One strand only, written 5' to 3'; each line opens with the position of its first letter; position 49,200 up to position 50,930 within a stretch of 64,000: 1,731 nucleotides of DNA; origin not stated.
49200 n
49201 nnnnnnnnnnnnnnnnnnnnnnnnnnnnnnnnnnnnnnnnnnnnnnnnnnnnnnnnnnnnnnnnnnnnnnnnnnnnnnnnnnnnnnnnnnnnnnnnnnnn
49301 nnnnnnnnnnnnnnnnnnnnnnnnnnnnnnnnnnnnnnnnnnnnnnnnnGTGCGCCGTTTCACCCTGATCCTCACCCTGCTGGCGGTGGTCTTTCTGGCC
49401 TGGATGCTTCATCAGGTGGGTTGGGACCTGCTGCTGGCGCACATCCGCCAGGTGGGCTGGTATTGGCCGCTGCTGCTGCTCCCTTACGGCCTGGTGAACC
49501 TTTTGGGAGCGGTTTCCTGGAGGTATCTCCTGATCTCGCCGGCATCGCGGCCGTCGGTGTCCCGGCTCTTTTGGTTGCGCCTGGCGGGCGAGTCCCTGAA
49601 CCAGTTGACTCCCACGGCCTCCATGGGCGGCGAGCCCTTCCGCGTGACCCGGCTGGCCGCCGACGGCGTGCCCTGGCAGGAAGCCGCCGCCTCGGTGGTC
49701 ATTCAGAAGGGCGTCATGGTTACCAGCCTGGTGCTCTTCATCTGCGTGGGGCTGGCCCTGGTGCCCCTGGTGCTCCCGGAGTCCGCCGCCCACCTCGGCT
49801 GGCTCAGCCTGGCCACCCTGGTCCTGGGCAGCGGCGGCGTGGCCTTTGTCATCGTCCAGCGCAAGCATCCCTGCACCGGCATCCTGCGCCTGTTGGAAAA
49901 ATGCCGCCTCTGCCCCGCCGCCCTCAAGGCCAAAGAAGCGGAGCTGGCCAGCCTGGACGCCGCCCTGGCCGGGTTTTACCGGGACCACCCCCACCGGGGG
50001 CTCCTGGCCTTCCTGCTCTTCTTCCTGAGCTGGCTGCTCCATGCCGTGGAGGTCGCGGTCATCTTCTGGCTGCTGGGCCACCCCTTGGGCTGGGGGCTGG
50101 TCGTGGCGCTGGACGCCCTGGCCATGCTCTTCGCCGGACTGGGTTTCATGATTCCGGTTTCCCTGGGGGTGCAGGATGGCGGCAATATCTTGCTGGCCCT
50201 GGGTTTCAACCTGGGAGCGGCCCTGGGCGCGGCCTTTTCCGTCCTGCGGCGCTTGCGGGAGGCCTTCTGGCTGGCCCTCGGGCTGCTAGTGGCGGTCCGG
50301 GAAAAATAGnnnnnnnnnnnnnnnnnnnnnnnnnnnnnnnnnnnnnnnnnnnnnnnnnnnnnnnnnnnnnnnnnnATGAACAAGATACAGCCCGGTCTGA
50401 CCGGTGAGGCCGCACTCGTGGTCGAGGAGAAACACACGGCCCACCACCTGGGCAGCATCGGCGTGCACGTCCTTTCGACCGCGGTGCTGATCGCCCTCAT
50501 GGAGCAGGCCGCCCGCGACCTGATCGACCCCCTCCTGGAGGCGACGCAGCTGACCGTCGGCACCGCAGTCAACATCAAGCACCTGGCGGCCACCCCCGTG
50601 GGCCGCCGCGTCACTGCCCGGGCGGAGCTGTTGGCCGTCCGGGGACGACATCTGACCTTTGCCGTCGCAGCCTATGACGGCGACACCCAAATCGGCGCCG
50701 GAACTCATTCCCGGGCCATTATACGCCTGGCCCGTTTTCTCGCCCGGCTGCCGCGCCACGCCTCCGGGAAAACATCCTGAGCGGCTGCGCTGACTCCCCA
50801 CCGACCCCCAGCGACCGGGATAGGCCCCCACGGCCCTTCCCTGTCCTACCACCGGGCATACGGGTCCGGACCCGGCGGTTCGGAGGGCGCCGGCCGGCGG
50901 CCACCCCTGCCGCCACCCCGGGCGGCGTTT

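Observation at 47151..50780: cysC - sulfotransferase - flippase-like membrane protein - thioesterase cluster (candidate sulfated lipid/glycoconjugate pathway)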

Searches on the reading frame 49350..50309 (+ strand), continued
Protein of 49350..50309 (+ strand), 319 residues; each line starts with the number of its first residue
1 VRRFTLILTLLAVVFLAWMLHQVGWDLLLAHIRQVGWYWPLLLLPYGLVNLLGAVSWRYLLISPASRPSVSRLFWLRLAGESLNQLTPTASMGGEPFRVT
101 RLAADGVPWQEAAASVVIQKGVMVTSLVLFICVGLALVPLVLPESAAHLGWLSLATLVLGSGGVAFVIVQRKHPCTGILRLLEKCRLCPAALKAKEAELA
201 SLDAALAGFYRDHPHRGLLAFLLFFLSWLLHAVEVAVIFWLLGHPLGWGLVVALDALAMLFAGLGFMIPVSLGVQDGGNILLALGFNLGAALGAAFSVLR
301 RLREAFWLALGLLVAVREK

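Call 60: fold_search(model_id=the predicted structure, library=pdb)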
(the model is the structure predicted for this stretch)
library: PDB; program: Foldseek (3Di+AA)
matches with E <= 10: 310; with E <= 0.001: 0
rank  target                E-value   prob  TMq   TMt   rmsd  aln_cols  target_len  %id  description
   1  5xat_C                2.2e-02  0.93  0.28  0.23  20.0       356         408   11  Structural insights into the elevator-like mechanism of the sodium/citrate symporter CitS (released 2017-06-14)
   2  7duw_A                4.4e-02  0.97  0.38  0.18  17.5       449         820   13  Cryo-EM structure of the multiple peptide resistance factor (MprF) loaded with two lysyl-phosphatidylglycerol molecule (released 2021-04-21)
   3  9j8q_A                5.9e-02  1.00  0.58  0.27   6.2       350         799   18  MprF from Pseudomonas aeruginosa in GDN micelle, C2 symmetry (released 2025-09-03)
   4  5xat_D                7.3e-02  0.77  0.28  0.24  22.1       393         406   12  Structural insights into the elevator-like mechanism of the sodium/citrate symporter CitS (released 2017-06-14)
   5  8by2_A                8.7e-02  0.30  0.16  0.11  20.1       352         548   16  Structure of the K+/H+ exchanger KefC with GSH. (released 2023-12-27)
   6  5x9r_A                9.1e-02  0.80  0.29  0.24  19.6       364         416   12  Structural insights into the elevator-like mechanism of the sodium/citrate symporter CitS (released 2017-06-14)
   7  5x9r_B                9.1e-02  0.75  0.28  0.24  19.8       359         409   13  Structural insights into the elevator-like mechanism of the sodium/citrate symporter CitS (released 2017-06-14)
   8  9j8s_A                9.9e-02  1.00  0.54  0.24  11.7       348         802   16  MprF from Pseudomonas aeruginosa in nanodisc, C2 symmetry (released 2025-09-03)
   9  8q3v_C                2.9e-01  0.20  0.17  0.19  14.9       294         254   15  Cryo-EM structure of the methanogenic Na+ translocating N5-methyl-H4MPT:CoM methyltransferase complex (released 2024-07-10)
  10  5xar_D                3.1e-01  0.47  0.28  0.24  22.0       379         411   14  Structural insights into the elevator-like mechanism of the sodium/citrate symporter CitS (released 2017-06-14)
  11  5xar_B                3.6e-01  0.47  0.29  0.25  22.0       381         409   13  Structural insights into the elevator-like mechanism of the sodium/citrate symporter CitS (released 2017-06-14)
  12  8q3v_c                4.0e-01  0.16  0.17  0.19  15.0       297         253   15  Cryo-EM structure of the methanogenic Na+ translocating N5-methyl-H4MPT:CoM methyltransferase complex (released 2024-07-10)
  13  5xar_A                4.9e-01  0.25  0.25  0.20  23.2       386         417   13  Structural insights into the elevator-like mechanism of the sodium/citrate symporter CitS (released 2017-06-14)
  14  6iww_A                4.9e-01  0.20  0.21  0.17  19.2       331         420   16  Cryo-EM structure of the S. typhimurium oxaloacetate decarboxylase beta-gamma sub-complex (released 2020-06-17)
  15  5xar_C                7.9e-01  0.20  0.25  0.20  23.2       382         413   14  Structural insights into the elevator-like mechanism of the sodium/citrate symporter CitS (released 2017-06-14)
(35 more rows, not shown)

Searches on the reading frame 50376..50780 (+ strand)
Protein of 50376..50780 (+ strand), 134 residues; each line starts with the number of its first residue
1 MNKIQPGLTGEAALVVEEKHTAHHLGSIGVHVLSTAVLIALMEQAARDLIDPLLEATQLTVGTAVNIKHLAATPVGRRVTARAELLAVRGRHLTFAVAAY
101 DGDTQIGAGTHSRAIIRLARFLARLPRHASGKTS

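Call 3: search_protein_families(library=pfam, proteins=[window:50376-50780:+], max_evalue=0.01)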
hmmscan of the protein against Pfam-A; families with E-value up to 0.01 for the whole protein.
window:50376-50780:+ (134 aa): 2 families
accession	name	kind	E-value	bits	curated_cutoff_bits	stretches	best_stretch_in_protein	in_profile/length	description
PF22636.2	FlK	-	8.8e-35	119.4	27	1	16-117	1-101/103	Fluoroacetyl-CoA-specific thioesterase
PF03061.28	4HBT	-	7.5e-07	29.8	20.6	1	33-106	4-77/79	Thioesterase superfamily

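Call 4: search_protein_families(library=ncbifam, proteins=[window:50376-50780:+], max_evalue=0.01)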
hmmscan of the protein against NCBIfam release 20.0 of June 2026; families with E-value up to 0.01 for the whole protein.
window:50376-50780:+ (134 aa): 1 family
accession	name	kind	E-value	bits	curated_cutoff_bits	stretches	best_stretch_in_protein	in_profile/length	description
TIGR00369.1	unchar_dom_1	domain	0.004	17.2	36.6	1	13-99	21-100/117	hotdog fold thioesterase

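Call 49: find_homologous_proteins(query=window:50376-50780:+)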
Query window:50376-50780:+ (134 aa): 588 proteins with E <= 0.001 among 762 candidates; the best 120 are listed.
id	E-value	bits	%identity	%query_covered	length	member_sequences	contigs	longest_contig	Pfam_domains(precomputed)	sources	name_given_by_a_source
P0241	1.3e-76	272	100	100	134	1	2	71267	PF03061.29,PF22636.3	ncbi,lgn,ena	-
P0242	1.9e-44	169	65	95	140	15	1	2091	PF03061.29,PF22636.3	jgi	jgi:predicted thioesterase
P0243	1.2e-43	166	64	95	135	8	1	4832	PF03061.29,PF22636.3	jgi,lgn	-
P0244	3.4e-43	165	62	99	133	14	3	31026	PF03061.29,PF22636.3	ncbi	-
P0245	7.4e-43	164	61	97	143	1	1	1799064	PF03061.29,PF22636.3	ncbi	ncbi:MAG: thioesterase family protein [Syntrophobacteraceae bacterium]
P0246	9.8e-43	163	63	99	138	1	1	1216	PF03061.29,PF22636.3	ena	-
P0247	1.9e-42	162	63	97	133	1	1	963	PF03061.29,PF22636.3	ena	-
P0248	5.3e-42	161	64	93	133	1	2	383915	PF03061.29,PF22636.3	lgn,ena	-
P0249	1.8e-41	159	61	99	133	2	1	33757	PF22636.3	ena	-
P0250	3.9e-41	158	62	93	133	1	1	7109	PF22636.3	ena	-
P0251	5.0e-41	158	62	93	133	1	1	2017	PF22636.3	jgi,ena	-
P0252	5.6e-41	157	62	93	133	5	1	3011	PF03061.29,PF22636.3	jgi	jgi:fluoroacetyl-CoA thioesterase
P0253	1.1e-40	156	62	93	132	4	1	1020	PF03061.29,PF22636.3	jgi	jgi:fluoroacetyl-CoA thioesterase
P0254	3.6e-40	155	61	95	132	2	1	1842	PF03061.29,PF22636.3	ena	-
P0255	5.0e-40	154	59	93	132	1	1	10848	PF03061.29,PF22636.3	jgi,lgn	jgi:predicted thioesterase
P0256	5.3e-40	154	62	97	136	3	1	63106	PF03061.29,PF22636.3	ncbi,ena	-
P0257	8.0e-40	154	63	93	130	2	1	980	PF03061.29,PF22636.3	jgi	jgi:predicted thioesterase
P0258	8.2e-40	154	61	99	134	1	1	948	PF03061.29,PF22636.3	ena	-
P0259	1.0e-39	153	61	91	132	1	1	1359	PF03061.29,PF22636.3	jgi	jgi:fluoroacetyl-CoA thioesterase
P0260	6.4e-39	151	60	93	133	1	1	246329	PF03061.29,PF22636.3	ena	-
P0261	8.1e-39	150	57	100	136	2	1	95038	PF03061.29,PF22636.3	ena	-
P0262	1.1e-38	150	61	93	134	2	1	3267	PF03061.29,PF22636.3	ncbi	ncbi:MAG: thioesterase family protein [Syntrophobacteraceae bacterium]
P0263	1.3e-38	150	57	99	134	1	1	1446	PF03061.29,PF22636.3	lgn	-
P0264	1.4e-38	150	59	93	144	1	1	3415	PF03061.29,PF22636.3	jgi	jgi:fluoroacetyl-CoA thioesterase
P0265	1.5e-38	150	59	99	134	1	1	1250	PF03061.29,PF22636.3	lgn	-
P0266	1.9e-38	149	56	93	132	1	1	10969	PF03061.29,PF22636.3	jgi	jgi:predicted thioesterase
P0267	2.1e-38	149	62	90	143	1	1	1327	PF03061.29,PF22636.3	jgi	jgi:fluoroacetyl-CoA thioesterase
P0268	2.3e-38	149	58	93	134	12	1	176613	PF03061.29,PF22636.3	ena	-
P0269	5.6e-38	148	62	93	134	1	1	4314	PF03061.29,PF22636.3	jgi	jgi:fluoroacetyl-CoA thioesterase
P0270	6.5e-38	148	62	97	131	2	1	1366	PF03061.29,PF22636.3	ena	-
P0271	7.8e-38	147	57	100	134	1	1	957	PF03061.29,PF22636.3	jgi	jgi:fluoroacetyl-CoA thioesterase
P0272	1.1e-37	147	61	100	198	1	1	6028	PF12728.14,PF03061.29,PF22636.3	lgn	-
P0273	1.7e-37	146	60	93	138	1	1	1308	PF03061.29,PF22636.3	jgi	jgi:fluoroacetyl-CoA thioesterase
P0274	2.9e-37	145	59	93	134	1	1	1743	PF03061.29,PF22636.3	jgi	jgi:fluoroacetyl-CoA thioesterase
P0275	3.0e-37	145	54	96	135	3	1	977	PF22636.3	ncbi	-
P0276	7.1e-37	144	58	93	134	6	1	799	PF03061.29,PF22636.3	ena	-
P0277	8.7e-37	144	58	93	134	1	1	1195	PF03061.29,PF22636.3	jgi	-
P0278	9.3e-37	144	55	97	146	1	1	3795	PF03061.29,PF22636.3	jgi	jgi:fluoroacetyl-CoA thioesterase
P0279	9.8e-37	144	60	98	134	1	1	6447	PF03061.29,PF22636.3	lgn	-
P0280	1.1e-36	144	57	93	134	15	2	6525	PF03061.29,PF22636.3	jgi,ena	-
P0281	1.1e-36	144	59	93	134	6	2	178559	PF03061.29,PF22636.3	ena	-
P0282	1.4e-36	143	58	97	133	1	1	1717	PF03061.29,PF22636.3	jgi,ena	jgi:predicted thioesterase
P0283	1.6e-36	143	59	91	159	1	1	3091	PF03061.29,PF22636.3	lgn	-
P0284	6.5e-36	141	59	93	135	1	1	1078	PF03061.29,PF22636.3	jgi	jgi:fluoroacetyl-CoA thioesterase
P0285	7.2e-36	141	57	93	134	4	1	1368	PF03061.29,PF22636.3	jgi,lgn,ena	-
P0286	9.7e-36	141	57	93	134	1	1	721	PF03061.29,PF22636.3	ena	-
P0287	1.2e-35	140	57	93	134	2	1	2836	PF03061.29,PF22636.3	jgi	jgi:fluoroacetyl-CoA thioesterase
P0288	2.5e-35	139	56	93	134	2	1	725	PF03061.29,PF22636.3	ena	-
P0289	2.4e-33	133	56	96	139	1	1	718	PF22636.3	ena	-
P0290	1.8e-32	130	56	93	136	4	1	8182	PF03061.29,PF22636.3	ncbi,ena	-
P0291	3.7e-32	129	58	96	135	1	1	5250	PF03061.29,PF22636.3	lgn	-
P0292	1.9e-31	127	53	96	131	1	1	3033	PF22636.3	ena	-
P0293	2.7e-31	126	53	96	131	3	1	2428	PF03061.29,PF22636.3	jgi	jgi:fluoroacetyl-CoA thioesterase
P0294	3.6e-31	126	52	96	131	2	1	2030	PF22636.3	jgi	jgi:fluoroacetyl-CoA thioesterase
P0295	4.5e-31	125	54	96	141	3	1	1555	PF22636.3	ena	-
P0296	4.8e-31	125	53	93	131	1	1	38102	PF03061.29,PF22636.3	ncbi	ncbi:MAG: thioesterase family protein [Anaerolineae bacterium]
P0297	8.1e-31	125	52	96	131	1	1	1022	PF03061.29,PF22636.3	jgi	jgi:fluoroacetyl-CoA thioesterase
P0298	1.5e-30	124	54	96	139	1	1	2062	PF03061.29,PF22636.3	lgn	-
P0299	1.5e-30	124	51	99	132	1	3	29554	PF03061.29,PF22636.3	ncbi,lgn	-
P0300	1.8e-30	124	52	96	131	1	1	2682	PF03061.29,PF22636.3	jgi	jgi:fluoroacetyl-CoA thioesterase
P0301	2.2e-30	123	56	91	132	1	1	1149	PF03061.29,PF22636.3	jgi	jgi:fluoroacetyl-CoA thioesterase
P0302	2.9e-30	123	53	97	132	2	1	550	PF03061.29,PF22636.3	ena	-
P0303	4.1e-30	122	54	85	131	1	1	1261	PF22636.3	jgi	jgi:predicted thioesterase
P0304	5.9e-30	122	52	97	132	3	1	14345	PF03061.29,PF22636.3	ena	-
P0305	6.4e-30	122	52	97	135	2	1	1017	PF03061.29,PF22636.3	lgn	-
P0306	1.0e-29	121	58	89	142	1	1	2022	PF03061.29,PF22636.3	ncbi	ncbi:MAG TPA: thioesterase family protein, partial [Ktedonobacterales bacterium]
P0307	1.1e-29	121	56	88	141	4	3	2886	PF03061.29,PF22636.3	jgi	-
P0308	1.6e-29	120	49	98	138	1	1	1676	PF03061.29,PF22636.3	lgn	-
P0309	1.8e-29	120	57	91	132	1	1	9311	PF03061.29,PF22636.3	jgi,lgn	jgi:predicted thioesterase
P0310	3.3e-29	119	56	91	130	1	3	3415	PF22636.3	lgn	-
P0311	3.4e-29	119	54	90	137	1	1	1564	PF03061.29,PF22636.3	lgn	-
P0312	3.7e-29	119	52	96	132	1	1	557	PF03061.29,PF22636.3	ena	-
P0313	4.5e-29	119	54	90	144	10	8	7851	PF03061.29,PF22636.3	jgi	jgi:fluoroacetyl-CoA thioesterase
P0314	6.2e-29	119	53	90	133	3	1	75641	PF03061.29,PF22636.3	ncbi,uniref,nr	ncbi:thioesterase family protein [Desulfovirgula thermocuniculi]|uniref:thioesterase family protein 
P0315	6.5e-29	119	55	95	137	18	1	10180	PF03061.29,PF22636.3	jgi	jgi:fluoroacetyl-CoA thioesterase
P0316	6.7e-29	118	57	89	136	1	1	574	PF03061.29,PF22636.3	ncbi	-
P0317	7.0e-29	118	54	93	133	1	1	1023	PF03061.29,PF22636.3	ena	-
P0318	8.2e-29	118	54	93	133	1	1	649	PF03061.29,PF22636.3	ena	-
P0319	1.4e-28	117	51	97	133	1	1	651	PF03061.29,PF22636.3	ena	-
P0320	1.6e-28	117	48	96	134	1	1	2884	PF03061.29,PF22636.3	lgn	-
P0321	3.0e-28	116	52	91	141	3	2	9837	PF03061.29,PF22636.3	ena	-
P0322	3.3e-28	116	55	89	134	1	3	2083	PF03061.29,PF22636.3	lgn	-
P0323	3.4e-28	116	50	98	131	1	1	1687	PF03061.29,PF22636.3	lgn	-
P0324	3.8e-28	116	52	93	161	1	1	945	PF03061.29,PF22636.3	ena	-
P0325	4.1e-28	116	51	91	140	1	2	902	PF03061.29,PF22636.3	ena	-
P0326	5.6e-28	116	50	92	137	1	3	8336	PF03061.29,PF22636.3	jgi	jgi:predicted thioesterase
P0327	5.6e-28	116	50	92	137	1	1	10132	PF03061.29,PF22636.3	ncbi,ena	-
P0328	6.0e-28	115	50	98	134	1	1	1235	PF03061.29,PF22636.3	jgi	jgi:fluoroacetyl-CoA thioesterase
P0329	6.4e-28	115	52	93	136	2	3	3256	PF03061.29,PF22636.3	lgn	-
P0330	8.7e-28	115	49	96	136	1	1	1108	PF03061.29,PF22636.3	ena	-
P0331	9.9e-28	115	53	90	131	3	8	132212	PF03061.29,PF22636.3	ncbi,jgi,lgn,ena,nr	ncbi:MAG: thioesterase family protein [Chloroflexi bacterium]|nr:thioesterase family protein [Chloro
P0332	1.3e-27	114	50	93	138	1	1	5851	PF03061.29,PF22636.3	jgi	jgi:predicted thioesterase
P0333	1.3e-27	114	52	93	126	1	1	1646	PF03061.29,PF22636.3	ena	-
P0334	1.5e-27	114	50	92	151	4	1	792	PF03061.29,PF22636.3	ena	-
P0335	1.5e-27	114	53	90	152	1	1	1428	PF03061.29,PF22636.3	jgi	jgi:predicted thioesterase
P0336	1.9e-27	114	52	91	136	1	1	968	PF03061.29,PF22636.3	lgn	-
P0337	1.9e-27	114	52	90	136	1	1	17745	PF03061.29,PF22636.3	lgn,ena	-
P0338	1.9e-27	114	52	91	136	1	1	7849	PF03061.29,PF22636.3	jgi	jgi:predicted thioesterase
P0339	2.2e-27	114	53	96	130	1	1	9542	PF03061.29,PF22636.3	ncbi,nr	ncbi:MAG TPA: thioesterase family protein [Ktedonobacterales bacterium]|nr:thioesterase family prote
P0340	2.3e-27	114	50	96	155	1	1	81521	PF03061.29,PF22636.3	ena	-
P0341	2.3e-27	114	51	92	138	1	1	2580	PF03061.29,PF22636.3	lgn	-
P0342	2.4e-27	113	54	93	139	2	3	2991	PF03061.29,PF22636.3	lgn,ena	-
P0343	2.6e-27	113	48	94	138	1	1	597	PF03061.29,PF22636.3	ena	-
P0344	2.8e-27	113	48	97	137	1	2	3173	PF03061.29,PF22636.3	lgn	-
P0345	3.1e-27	113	50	93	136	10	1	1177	PF03061.29,PF22636.3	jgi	jgi:fluoroacetyl-CoA thioesterase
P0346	3.4e-27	113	50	92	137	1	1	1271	PF03061.29,PF22636.3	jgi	jgi:fluoroacetyl-CoA thioesterase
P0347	3.6e-27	113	48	95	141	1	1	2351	PF03061.29,PF22636.3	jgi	jgi:predicted thioesterase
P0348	3.6e-27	113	50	92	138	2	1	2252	PF03061.29,PF22636.3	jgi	jgi:fluoroacetyl-CoA thioesterase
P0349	3.6e-27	113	52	93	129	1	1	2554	PF03061.29,PF22636.3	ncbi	-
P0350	4.0e-27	113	52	93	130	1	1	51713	PF03061.29,PF22636.3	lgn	-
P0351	4.2e-27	113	50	99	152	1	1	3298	PF03061.29,PF22636.3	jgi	jgi:fluoroacetyl-CoA thioesterase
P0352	4.3e-27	113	49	99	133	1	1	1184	PF22636.3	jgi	-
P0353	4.4e-27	113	51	92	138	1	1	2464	PF03061.29,PF22636.3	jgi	jgi:predicted thioesterase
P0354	4.7e-27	113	51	97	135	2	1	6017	PF03061.29,PF22636.3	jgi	jgi:fluoroacetyl-CoA thioesterase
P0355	4.8e-27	112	55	91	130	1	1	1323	PF03061.29,PF22636.3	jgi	jgi:fluoroacetyl-CoA thioesterase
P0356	5.1e-27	112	49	91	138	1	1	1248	PF03061.29,PF22636.3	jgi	jgi:fluoroacetyl-CoA thioesterase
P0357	5.2e-27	112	49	97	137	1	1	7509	PF03061.29,PF22636.3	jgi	jgi:predicted thioesterase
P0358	5.2e-27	112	52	96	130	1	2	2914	PF03061.29,PF22636.3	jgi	jgi:fluoroacetyl-CoA thioesterase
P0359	5.4e-27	112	56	90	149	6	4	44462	PF03061.29,PF22636.3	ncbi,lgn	-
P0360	5.6e-27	112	48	97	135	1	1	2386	PF03061.29,PF22636.3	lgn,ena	-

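Call 50: find_encoding_contigs(protein=P0245, flank=5000, max_places=1)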
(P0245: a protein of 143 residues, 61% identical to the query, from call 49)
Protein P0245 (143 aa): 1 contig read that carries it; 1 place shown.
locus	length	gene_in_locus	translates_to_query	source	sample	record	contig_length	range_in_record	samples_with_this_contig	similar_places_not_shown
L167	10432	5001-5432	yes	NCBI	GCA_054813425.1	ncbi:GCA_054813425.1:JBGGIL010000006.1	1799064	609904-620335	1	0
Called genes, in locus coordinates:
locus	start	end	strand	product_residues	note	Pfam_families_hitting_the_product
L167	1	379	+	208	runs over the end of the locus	PF01551:Peptidase_M23 (weak)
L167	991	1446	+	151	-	PF13883:CREG_beta-barrel (weak), PF01243:PNPOx_N, PF12900:Pyridox_ox_2 (weak)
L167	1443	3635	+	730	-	PF01326:PPDK_N, PF00391:PEP-utilizers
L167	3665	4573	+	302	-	PF03851:UvdE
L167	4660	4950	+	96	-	PF04832:SOUL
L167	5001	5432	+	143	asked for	PF22636:FlK, PF03061:4HBT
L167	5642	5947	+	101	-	-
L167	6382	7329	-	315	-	PF04463:2-thiour_desulf, PF08349:DUF1722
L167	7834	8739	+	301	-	PF01370:Epimerase, PF08338:DUF1731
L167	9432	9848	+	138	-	PF03404:Mo-co_dimer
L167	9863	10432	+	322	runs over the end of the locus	PF00291:PALP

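Call 51: find_encoding_contigs(protein=P0248, flank=5000, max_places=1)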
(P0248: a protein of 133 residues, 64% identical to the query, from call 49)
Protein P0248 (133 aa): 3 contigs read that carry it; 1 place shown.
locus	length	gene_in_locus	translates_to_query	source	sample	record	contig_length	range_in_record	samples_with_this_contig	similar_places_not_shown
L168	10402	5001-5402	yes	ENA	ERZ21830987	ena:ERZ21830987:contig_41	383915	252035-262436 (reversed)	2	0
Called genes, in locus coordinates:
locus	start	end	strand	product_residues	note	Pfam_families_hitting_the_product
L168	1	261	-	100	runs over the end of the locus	PF12838:Fer4_7 (faint), PF13187:Fer4_9 (faint), PF00037:Fer4, PF12837:Fer4_6 (weak)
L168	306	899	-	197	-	PF01558:POR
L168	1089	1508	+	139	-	-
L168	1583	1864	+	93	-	-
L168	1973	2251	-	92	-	PF08240:ADH_N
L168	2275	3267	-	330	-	PF00248:Aldo_ket_red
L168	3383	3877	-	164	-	PF12682:Flavodoxin_4, PF12724:Flavodoxin_5 (faint)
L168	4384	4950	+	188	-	PF04832:SOUL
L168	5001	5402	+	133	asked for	PF22636:FlK, PF03061:4HBT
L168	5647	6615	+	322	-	PF00291:PALP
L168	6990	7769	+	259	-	PF00899:ThiF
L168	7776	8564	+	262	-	PF05690:ThiG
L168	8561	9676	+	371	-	PF04055:Radical_SAM, PF06968:BATS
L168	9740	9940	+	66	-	PF02597:ThiS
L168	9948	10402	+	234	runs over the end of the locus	PF01168:Ala_racemase_N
